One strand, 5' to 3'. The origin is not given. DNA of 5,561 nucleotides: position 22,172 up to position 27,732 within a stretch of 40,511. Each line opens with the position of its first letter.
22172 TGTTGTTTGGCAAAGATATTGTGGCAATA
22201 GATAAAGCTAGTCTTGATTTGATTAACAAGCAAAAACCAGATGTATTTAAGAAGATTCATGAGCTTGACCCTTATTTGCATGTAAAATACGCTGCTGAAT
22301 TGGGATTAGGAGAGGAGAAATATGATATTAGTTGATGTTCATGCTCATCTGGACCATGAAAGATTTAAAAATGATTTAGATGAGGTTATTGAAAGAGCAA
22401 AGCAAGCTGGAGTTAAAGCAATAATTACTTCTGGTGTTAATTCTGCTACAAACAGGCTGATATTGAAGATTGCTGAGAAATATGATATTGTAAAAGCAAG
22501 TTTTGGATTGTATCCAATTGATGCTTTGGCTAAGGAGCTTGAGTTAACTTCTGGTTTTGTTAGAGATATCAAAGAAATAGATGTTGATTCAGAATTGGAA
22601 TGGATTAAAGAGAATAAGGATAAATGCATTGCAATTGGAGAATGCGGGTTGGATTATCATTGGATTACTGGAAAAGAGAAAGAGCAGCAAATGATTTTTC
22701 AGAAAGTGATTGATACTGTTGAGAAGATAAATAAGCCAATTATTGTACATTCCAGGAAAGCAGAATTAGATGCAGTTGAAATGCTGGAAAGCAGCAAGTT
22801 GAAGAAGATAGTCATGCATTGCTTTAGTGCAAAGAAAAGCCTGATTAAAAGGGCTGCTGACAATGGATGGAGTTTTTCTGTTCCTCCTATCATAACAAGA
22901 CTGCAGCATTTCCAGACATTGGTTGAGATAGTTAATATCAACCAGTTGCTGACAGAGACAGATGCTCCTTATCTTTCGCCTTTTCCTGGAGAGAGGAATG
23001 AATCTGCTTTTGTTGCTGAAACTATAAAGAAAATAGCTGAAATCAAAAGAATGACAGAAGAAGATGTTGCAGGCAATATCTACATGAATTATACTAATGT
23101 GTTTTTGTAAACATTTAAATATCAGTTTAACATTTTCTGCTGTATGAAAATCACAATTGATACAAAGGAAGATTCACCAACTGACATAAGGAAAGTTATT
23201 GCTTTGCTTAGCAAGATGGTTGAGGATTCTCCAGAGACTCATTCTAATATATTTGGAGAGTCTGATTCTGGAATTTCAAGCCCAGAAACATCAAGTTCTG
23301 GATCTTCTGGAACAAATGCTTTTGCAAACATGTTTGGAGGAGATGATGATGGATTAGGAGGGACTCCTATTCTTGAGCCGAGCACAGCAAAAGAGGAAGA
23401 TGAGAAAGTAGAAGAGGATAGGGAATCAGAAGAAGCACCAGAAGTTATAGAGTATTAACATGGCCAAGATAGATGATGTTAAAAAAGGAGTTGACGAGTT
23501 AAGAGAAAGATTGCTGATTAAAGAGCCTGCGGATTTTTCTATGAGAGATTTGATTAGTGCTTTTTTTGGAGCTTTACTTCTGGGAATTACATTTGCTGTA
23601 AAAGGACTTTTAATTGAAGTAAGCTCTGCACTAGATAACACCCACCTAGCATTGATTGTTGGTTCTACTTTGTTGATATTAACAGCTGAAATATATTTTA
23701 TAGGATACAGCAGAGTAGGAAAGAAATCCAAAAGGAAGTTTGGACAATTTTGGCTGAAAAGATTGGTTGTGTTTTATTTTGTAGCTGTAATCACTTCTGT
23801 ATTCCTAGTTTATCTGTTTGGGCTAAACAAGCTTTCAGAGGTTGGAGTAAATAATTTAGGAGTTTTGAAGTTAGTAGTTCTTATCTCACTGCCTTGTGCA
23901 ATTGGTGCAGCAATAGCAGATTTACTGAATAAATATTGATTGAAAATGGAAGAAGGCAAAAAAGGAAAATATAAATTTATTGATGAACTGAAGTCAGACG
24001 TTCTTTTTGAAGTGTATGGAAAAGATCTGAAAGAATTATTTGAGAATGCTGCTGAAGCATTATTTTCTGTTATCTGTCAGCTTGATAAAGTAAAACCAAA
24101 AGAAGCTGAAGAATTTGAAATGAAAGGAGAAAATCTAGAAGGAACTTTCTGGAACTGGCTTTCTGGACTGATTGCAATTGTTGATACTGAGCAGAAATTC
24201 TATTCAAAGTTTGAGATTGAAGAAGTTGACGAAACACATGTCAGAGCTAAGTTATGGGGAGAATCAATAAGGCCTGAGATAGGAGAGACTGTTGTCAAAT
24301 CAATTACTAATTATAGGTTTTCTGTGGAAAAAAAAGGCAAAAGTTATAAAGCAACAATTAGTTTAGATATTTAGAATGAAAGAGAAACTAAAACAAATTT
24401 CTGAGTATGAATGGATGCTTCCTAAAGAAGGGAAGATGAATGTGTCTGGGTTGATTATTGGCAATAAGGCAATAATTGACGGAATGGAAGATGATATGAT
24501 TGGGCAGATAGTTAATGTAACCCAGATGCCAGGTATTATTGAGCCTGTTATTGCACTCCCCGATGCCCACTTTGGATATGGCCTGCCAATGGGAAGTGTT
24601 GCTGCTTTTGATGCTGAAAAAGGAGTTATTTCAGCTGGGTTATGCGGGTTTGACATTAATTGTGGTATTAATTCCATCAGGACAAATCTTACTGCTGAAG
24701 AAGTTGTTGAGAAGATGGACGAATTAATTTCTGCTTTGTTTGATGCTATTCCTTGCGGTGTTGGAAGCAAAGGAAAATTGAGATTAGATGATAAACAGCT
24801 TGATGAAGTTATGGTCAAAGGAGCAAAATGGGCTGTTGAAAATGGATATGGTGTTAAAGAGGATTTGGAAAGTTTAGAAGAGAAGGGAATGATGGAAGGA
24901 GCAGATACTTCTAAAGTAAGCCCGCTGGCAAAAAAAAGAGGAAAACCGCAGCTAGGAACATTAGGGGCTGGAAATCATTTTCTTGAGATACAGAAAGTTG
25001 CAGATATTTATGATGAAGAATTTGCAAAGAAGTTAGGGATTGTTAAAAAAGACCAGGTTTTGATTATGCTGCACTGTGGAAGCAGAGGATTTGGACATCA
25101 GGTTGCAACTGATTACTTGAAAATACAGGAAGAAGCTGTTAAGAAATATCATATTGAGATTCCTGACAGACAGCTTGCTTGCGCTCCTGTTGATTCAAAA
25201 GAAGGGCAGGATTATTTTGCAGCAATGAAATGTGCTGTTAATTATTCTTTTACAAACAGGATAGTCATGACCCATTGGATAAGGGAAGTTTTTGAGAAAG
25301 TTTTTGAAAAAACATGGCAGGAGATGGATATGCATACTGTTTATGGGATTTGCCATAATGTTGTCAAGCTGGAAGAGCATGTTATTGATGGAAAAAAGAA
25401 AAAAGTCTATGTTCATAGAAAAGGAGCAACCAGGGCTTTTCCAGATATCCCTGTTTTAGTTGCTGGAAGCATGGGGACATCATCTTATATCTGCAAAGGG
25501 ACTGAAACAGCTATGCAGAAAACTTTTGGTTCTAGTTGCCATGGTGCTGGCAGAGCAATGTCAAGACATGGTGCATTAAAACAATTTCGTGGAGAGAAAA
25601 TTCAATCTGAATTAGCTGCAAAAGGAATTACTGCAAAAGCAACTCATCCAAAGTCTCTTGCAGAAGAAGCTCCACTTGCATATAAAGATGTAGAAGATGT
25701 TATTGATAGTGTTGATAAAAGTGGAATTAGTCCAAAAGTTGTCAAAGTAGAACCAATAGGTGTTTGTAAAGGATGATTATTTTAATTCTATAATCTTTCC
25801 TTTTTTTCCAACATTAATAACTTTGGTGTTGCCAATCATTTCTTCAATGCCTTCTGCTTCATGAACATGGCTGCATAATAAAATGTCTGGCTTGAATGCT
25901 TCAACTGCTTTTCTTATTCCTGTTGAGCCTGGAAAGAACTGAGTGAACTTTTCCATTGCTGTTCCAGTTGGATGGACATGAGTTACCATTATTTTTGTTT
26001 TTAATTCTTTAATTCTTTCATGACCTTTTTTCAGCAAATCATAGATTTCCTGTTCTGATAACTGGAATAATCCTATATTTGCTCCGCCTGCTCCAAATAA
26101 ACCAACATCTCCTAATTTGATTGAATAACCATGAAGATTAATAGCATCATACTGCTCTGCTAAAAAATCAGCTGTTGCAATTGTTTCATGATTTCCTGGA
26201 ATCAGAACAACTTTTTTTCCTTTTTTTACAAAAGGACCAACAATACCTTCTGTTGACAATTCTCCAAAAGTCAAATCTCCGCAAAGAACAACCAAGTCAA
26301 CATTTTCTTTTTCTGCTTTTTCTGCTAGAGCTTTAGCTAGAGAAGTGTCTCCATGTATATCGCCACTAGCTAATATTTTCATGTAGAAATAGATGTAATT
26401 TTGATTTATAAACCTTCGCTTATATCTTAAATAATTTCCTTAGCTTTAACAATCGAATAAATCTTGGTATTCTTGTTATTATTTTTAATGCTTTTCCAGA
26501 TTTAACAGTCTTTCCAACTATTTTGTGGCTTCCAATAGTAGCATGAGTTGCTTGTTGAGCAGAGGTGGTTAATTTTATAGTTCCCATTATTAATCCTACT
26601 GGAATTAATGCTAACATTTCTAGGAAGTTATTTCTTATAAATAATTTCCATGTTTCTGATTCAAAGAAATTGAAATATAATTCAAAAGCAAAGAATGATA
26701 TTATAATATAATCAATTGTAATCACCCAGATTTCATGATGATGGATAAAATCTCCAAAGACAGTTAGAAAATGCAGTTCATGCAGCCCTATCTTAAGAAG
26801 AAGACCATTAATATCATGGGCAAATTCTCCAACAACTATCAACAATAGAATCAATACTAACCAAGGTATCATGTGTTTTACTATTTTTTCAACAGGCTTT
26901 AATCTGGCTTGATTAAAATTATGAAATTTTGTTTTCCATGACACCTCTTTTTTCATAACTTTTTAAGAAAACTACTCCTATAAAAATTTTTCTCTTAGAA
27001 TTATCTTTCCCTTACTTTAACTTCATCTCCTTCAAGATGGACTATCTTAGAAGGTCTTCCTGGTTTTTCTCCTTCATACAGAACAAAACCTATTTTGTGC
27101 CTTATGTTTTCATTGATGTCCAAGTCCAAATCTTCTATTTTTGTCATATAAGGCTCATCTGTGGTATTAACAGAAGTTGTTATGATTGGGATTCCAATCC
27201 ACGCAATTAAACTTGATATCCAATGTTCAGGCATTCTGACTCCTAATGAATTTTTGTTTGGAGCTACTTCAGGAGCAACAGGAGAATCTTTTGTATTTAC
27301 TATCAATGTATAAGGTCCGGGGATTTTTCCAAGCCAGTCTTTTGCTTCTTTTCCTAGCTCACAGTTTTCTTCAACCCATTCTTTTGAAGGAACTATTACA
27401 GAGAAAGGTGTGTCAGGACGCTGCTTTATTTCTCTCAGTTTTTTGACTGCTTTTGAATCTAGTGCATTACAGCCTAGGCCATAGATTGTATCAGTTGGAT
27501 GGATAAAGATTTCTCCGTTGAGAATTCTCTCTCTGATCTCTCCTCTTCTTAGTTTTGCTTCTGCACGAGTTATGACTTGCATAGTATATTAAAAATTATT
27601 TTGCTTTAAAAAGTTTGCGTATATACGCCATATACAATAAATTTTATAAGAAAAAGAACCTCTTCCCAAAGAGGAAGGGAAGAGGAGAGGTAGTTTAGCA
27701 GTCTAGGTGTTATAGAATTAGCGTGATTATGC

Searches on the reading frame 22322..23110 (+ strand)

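Call 20: search_protein_families(library=pfam, proteins=[window:22322-23110:+], max_evalue=0.001)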
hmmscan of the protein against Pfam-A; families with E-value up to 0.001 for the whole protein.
window:22322-23110:+ (262 aa): 1 family
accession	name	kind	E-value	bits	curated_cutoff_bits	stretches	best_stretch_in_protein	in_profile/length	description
PF01026.27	TatD_DNase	-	2.1e-65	221.1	27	1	4-261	1-252/253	TatD related DNase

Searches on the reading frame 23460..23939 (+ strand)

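Call 21: search_protein_families(library=pfam, proteins=[window:23460-23939:+], max_evalue=0.001)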
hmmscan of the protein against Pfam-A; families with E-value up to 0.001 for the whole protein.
window:23460-23939:+ (159 aa): 1 family
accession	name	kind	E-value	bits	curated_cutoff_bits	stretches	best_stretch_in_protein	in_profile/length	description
PF09622.15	DUF2391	-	1.2e-11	45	22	1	27-155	147-273/275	Putative integral membrane protein (DUF2391)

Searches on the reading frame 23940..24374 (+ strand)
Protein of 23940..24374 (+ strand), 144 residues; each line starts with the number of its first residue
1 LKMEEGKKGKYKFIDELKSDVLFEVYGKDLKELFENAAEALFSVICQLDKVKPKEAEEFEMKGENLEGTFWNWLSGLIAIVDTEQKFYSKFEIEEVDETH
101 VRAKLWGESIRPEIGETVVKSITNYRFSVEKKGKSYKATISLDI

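Call 21: search_protein_families(library=pfam, proteins=[window:23940-24374:+], max_evalue=0.001)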
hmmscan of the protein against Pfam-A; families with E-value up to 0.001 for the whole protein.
window:23940-24374:+ (144 aa): 1 family
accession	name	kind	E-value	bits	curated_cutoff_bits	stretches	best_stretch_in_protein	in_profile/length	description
PF01951.21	Archease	-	4e-32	111.8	25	1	11-144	1-136/136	Archease protein family (MTH1598/TM1083)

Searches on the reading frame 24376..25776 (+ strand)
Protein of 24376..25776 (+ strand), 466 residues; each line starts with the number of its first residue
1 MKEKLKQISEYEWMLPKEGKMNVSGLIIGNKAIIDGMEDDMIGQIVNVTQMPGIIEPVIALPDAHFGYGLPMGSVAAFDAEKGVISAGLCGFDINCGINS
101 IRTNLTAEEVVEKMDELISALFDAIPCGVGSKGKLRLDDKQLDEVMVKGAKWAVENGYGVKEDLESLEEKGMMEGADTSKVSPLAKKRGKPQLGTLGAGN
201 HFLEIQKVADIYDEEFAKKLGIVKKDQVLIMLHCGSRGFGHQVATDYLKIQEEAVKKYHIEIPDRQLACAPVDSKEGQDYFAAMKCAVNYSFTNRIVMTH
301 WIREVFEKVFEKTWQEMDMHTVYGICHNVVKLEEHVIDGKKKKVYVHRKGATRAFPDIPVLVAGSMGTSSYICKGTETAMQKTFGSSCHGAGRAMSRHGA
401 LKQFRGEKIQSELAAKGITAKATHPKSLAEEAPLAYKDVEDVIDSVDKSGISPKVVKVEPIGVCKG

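Call 21: search_protein_families(library=pfam, proteins=[window:24376-25776:+], max_evalue=0.001)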
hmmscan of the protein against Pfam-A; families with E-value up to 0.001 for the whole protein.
window:24376-25776:+ (466 aa): 1 family
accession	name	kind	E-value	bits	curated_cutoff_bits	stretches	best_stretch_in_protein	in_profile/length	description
PF01139.22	RtcB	-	1.1e-161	539.3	27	1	44-466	1-426/426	tRNA-splicing ligase RtcB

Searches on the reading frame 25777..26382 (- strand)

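Call 21: search_protein_families(library=pfam, proteins=[window:25777-26382:-], max_evalue=0.001)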
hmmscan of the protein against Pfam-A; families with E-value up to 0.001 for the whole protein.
window:25777-26382:- (201 aa): 3 families
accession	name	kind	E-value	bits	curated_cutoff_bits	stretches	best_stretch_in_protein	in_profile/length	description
PF00149.33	Metallophos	-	4.1e-17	63.7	21.5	1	1-175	1-190/191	Calcineurin-like phosphoesterase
PF12850.12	Metallophos_2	-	1.6e-11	44.9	27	1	1-193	1-134/154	Calcineurin-like phosphoesterase superfamily domain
PF14582.11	Metallophos_3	-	2.3e-09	37.4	28.2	0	123-193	167-238/259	Metallophosphoesterase, calcineurin superfamily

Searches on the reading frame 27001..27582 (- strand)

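Call 7: search_protein_families(library=pfam, proteins=[window:27001-27582:-], max_evalue=0.01)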
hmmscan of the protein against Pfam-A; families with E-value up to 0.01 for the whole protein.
window:27001-27582:- (193 aa): 1 family
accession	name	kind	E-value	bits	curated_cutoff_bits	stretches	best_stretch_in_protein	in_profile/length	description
PF01300.24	Sua5_yciO_yrdC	-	3.4e-39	134.6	25.1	1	20-190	3-174/178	Telomere recombination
